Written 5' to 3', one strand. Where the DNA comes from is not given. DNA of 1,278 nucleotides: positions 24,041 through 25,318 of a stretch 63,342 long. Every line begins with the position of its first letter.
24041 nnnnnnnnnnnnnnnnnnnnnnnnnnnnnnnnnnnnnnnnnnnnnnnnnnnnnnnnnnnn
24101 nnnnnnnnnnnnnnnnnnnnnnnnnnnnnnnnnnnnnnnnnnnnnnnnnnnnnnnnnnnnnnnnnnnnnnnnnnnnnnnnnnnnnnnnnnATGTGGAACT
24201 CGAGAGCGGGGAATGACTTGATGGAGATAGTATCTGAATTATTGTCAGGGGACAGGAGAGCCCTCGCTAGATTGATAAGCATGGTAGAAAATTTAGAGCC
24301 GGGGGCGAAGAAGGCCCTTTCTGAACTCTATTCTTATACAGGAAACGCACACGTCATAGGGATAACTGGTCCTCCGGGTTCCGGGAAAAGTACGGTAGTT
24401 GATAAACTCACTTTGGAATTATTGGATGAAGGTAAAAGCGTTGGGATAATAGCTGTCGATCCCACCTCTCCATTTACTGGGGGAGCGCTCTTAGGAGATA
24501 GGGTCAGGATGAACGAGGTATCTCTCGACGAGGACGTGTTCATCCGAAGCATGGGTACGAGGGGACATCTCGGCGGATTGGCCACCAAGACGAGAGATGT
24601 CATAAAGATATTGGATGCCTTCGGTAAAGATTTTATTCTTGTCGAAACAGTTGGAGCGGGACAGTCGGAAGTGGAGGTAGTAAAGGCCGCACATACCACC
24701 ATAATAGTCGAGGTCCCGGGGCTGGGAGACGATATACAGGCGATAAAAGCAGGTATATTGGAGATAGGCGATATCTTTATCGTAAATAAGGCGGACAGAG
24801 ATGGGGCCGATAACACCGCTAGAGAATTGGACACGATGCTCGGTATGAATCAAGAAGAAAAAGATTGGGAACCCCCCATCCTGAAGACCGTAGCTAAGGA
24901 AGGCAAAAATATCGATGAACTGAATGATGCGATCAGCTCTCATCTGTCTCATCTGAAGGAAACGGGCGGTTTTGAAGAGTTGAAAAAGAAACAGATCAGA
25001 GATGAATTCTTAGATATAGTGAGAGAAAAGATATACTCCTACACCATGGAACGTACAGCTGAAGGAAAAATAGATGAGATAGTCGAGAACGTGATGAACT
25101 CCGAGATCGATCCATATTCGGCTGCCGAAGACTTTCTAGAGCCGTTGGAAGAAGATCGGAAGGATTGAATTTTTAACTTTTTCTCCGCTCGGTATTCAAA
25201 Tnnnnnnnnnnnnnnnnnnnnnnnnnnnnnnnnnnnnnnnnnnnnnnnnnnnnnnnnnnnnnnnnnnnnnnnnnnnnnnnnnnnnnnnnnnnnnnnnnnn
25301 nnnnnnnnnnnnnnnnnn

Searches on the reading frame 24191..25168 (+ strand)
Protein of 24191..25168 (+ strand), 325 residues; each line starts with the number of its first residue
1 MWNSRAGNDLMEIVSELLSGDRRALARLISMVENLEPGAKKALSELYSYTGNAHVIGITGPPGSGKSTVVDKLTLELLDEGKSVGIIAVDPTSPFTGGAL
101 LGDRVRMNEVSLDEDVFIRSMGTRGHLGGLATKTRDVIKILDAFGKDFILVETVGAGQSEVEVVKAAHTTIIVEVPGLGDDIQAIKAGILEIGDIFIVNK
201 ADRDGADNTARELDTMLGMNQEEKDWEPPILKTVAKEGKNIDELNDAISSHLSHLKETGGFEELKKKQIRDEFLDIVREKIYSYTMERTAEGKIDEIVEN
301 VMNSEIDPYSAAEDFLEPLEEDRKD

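Call 91: search_protein_families(library=pfam, proteins=[window:24191-25168:+], max_evalue=0.001)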
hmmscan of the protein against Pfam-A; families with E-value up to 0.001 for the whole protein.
window:24191-25168:+ (325 aa): 10 families
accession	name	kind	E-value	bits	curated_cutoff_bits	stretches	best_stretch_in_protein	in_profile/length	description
PF03308.22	MeaB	-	2.6e-97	325.5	23.1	1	25-287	1-270/273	Methylmalonyl Co-A mutase-associated GTPase MeaB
PF02492.25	cobW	-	1.5e-05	25.1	20.7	1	55-221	2-173/180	CobW/HypB/UreG, nucleotide-binding domain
PF20720.3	nSTAND3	-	1.5e-05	25.1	27.2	1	43-84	7-48/155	Novel STAND NTPase 3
PF00009.33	GTP_EFTU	-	4.7e-05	23.5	26.5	0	194-253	124-187/188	Elongation factor Tu GTP binding domain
PF03266.21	NTPase_1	-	8.2e-05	22.9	23.9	1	56-85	2-31/168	NTPase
PF13401.12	AAA_22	-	0.00016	22.4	27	1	53-102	5-52/130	AAA domain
PF00448.28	SRP54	-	0.00041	20.5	22.7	0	55-91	3-39/196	SRP54-type protein, GTPase domain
PF13238.12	AAA_18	-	0.00061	20.7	29.4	0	56-76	1-21/128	AAA domain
PF03029.23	ATP_bind_1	-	0.00072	19.9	27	0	58-93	1-36/240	Conserved hypothetical ATP binding protein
PF25199.1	nSTAND_NTPase5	-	0.00078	19.7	34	0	48-88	36-77/145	Novel STAND NTPase 5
